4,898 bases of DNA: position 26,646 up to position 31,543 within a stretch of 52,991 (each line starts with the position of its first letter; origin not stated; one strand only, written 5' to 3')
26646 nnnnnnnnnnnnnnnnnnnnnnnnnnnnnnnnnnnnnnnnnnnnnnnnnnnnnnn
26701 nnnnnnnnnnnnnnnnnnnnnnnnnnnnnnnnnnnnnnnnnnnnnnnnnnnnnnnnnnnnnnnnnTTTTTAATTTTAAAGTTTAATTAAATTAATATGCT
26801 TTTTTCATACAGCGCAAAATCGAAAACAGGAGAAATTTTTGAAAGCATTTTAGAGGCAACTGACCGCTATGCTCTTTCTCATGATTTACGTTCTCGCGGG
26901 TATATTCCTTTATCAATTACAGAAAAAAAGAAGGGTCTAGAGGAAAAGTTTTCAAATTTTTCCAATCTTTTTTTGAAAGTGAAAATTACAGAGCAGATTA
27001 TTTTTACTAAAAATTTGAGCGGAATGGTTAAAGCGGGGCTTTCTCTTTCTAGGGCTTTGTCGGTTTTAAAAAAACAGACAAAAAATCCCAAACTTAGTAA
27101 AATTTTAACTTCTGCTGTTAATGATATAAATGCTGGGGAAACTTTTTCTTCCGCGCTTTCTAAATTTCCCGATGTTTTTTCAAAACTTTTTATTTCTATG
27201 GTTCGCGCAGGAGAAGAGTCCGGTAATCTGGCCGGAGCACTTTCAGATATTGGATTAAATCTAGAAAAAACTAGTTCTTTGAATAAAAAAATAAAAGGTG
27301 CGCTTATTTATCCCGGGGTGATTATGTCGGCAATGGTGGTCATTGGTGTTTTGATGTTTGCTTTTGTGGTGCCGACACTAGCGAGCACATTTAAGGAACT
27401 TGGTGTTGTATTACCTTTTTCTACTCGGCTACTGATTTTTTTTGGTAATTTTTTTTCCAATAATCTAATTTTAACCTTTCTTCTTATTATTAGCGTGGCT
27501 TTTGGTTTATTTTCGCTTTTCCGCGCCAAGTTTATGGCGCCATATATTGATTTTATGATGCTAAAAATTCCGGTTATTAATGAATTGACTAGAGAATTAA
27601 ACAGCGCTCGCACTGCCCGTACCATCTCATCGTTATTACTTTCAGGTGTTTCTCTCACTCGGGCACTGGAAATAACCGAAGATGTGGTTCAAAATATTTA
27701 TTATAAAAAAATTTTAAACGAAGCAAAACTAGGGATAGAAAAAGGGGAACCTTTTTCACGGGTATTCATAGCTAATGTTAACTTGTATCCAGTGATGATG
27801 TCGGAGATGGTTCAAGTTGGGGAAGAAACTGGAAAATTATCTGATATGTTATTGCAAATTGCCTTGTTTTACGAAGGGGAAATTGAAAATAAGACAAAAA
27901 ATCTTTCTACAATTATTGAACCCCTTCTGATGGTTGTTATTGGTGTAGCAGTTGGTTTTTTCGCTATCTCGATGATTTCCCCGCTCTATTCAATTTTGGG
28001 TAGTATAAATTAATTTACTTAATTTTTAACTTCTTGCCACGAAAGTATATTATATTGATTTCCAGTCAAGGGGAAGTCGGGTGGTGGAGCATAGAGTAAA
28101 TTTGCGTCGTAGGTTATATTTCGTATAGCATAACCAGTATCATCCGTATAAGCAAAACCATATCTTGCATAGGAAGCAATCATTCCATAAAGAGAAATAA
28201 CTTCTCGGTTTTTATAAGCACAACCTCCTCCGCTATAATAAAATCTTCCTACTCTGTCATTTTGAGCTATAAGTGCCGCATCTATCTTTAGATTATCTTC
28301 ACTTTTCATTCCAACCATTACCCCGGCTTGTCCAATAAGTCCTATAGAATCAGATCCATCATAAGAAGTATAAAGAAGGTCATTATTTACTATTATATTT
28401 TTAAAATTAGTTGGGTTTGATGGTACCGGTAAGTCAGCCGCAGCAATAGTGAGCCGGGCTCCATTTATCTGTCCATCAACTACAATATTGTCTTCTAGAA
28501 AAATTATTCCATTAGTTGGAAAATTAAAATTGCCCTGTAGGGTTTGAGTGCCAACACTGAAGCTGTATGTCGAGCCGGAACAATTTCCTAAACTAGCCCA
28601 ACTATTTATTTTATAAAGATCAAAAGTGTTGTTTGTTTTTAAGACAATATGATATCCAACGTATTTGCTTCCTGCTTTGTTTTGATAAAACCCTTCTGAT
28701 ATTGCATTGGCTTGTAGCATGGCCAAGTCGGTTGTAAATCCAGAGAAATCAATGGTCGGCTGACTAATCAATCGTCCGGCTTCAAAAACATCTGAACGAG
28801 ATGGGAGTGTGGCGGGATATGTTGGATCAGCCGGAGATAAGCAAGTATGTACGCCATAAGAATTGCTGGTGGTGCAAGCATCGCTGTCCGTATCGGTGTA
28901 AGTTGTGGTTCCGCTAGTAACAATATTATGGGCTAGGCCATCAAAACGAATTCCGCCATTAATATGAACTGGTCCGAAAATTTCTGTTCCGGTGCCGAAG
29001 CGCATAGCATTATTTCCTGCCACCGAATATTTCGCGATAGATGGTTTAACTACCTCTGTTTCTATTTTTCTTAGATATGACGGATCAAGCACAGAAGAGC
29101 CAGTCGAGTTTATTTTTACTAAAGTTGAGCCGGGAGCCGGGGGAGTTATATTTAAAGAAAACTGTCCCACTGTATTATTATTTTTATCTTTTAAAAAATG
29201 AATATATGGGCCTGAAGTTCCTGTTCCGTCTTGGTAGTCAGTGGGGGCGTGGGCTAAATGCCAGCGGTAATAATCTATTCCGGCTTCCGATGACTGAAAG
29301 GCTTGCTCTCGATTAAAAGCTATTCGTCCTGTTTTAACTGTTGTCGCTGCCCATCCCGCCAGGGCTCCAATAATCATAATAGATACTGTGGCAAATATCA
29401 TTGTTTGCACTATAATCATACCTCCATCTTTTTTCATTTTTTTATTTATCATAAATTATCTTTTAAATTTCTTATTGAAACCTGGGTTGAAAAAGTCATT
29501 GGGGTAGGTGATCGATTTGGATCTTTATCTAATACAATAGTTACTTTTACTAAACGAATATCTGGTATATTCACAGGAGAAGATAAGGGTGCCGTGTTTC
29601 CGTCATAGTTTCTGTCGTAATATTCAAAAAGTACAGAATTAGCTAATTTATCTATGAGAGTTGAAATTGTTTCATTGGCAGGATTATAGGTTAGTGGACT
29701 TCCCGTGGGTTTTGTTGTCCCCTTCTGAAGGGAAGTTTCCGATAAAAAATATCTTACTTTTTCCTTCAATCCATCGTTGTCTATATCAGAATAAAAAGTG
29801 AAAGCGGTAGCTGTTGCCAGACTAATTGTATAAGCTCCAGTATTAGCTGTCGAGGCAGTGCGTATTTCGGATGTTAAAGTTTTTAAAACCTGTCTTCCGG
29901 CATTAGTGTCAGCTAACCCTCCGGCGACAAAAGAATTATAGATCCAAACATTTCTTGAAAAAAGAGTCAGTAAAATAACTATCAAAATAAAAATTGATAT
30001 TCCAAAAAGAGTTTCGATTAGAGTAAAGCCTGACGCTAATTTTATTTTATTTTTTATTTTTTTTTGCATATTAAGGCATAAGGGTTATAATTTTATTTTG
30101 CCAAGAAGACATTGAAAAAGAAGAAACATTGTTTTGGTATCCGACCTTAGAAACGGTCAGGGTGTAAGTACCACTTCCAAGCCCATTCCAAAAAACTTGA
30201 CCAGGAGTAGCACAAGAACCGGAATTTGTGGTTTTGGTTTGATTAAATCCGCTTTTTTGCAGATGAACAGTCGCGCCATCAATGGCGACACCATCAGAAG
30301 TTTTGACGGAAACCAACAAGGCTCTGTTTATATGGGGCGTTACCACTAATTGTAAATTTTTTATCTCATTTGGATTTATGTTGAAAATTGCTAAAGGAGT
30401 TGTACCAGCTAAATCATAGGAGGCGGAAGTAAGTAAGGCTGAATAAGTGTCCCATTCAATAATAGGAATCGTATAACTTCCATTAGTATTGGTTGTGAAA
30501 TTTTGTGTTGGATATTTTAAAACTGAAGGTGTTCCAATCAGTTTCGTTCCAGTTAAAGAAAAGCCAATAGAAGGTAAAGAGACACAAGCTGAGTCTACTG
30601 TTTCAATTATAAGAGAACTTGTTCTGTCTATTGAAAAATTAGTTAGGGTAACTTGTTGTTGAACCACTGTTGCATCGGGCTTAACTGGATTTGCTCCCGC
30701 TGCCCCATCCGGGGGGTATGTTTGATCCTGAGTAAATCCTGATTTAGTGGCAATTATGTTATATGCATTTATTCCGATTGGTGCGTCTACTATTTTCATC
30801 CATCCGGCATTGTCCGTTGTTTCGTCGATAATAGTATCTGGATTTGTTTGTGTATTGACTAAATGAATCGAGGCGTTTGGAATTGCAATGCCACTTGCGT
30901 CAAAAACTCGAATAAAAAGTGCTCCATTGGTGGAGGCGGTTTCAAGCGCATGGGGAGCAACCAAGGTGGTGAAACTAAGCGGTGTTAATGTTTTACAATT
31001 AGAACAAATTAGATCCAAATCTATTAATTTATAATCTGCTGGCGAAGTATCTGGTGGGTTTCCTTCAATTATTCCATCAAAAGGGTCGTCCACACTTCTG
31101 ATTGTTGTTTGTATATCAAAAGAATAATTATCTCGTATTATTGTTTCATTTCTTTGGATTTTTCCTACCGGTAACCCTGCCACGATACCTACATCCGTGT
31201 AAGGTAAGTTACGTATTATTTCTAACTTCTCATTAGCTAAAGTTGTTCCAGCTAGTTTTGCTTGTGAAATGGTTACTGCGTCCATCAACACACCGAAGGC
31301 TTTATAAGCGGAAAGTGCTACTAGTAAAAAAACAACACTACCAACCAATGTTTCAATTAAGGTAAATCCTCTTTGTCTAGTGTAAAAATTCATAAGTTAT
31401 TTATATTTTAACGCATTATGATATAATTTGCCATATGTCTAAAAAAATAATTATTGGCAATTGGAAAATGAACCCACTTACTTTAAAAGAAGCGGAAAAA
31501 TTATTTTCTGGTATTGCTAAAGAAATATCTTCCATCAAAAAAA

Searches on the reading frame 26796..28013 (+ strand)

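Call 3: search_protein_families(library=pfam, proteins=[window:26796-28013:+], max_evalue=0.1)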
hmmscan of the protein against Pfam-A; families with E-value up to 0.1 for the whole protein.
window:26796-28013:+ (405 aa): 2 families
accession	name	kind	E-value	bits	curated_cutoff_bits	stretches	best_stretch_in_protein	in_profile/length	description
PF00482.28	T2SSF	-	7.1e-57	191.2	25.2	2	70-193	1-125/125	Type II secretion system (T2SS), protein F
PF08951.15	EntA_Immun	-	0.00032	21.3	22.1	0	92-123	14-46/73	Enterocin A Immunity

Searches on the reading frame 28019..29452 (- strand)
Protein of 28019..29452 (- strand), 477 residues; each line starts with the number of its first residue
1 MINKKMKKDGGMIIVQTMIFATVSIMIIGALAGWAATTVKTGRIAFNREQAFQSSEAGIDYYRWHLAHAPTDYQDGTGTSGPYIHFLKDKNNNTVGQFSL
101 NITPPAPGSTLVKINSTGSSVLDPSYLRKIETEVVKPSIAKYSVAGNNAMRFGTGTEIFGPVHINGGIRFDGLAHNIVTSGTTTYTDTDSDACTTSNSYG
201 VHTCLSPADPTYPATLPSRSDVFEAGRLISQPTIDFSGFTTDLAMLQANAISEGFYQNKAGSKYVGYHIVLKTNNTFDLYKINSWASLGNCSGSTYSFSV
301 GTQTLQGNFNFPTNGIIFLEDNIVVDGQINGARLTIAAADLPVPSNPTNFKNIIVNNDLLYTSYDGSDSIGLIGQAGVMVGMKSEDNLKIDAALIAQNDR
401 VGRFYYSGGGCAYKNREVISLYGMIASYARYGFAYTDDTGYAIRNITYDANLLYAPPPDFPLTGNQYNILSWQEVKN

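Call 3: search_protein_families(library=pfam, proteins=[window:28019-29452:-], max_evalue=0.1)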
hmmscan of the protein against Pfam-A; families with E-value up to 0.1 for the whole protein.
window:28019-29452:- (477 aa): 1 family
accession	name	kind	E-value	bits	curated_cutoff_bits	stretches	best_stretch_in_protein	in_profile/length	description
PF20895.2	PsV_CP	-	0.0023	17.6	27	1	284-404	122-244/396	PsV, capsid protein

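Call 7: search_protein_families(library=ncbifam, proteins=[window:28019-29452:-], max_evalue=0.1)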
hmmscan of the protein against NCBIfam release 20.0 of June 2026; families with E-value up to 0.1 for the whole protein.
window:28019-29452:- (477 aa): 0 families

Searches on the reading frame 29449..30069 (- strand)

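Call 3: search_protein_families(library=pfam, proteins=[window:29449-30069:-], max_evalue=0.1)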
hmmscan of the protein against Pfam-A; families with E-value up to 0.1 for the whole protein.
window:29449-30069:- (206 aa): 0 families

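Call 7: search_protein_families(library=ncbifam, proteins=[window:29449-30069:-], max_evalue=0.1)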
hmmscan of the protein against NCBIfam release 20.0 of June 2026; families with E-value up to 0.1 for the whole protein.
window:29449-30069:- (206 aa): 5 families
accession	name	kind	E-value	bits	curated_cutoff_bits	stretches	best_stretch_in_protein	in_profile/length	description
NF041002.1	pilin_ComGF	equivalog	0.00039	20.7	80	1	13-41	2-30/139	competence type IV pilus minor pilin ComGF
NF001961.0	PRK00733.3-6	equivalog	0.00078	17.8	926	1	3-87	37-122/671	sodium-translocating pyrophosphatase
NF001960.0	PRK00733.3-5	equivalog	0.0081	14.5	546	1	4-80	38-117/673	sodium-translocating pyrophosphatase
NF040982.1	ComGD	equivalog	0.019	15.3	70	1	13-39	2-28/139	competence type IV pilus minor pilin ComGD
NF041013.1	T4P_ComGE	equivalog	0.067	13.3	49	1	13-34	4-25/83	competence type IV pilus minor pilin ComGE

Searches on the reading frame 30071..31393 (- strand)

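Call 3: search_protein_families(library=pfam, proteins=[window:30071-31393:-], max_evalue=0.1)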
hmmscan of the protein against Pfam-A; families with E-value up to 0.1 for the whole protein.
window:30071-31393:- (440 aa): 5 families
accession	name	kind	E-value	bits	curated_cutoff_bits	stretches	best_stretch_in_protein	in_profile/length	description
PF13620.12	CarboxypepD_reg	-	5.5e-16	59.1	32.3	2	362-427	5-68/82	Carboxypeptidase regulatory-like domain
PF07963.17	N_methyl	-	1.2e-06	28.3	21.2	1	6-30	3-27/27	Prokaryotic N-terminal methylation motif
PF17802.7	SpaA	-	4.5e-05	24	23.1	0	365-419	10-65/91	Prealbumin-like fold domain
PF13715.12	CarbopepD_reg_2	-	0.00016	22.1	32.2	1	368-436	11-72/88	CarboxypepD_reg-like domain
PF02369.22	Big_1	-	0.046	14.3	34.9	0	161-201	23-64/93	Bacterial Ig-like domain (group 1)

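Call 7: search_protein_families(library=ncbifam, proteins=[window:30071-31393:-], max_evalue=0.1)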
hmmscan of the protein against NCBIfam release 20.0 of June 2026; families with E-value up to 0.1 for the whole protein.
window:30071-31393:- (440 aa): 4 families
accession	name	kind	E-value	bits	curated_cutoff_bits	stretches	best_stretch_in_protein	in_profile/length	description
TIGR02532.1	IV_pilin_GFxxxE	domain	5.3e-05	22.9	16.3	1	7-29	1-23/24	prepilin-type N-terminal cleavage/methylation domain-containing protein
TIGR01711.1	gspJ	equivalog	0.004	17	64.85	1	8-46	1-39/192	type II secretion system minor pseudopilin GspJ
NF040680.1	chromo_anti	equivalog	0.025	14.5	86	1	359-397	23-60/133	enediyne antibiotic chromoprotein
TIGR01707.1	gspI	equivalog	0.092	13.2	44.35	0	9-55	1-47/101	type II secretion system minor pseudopilin GspI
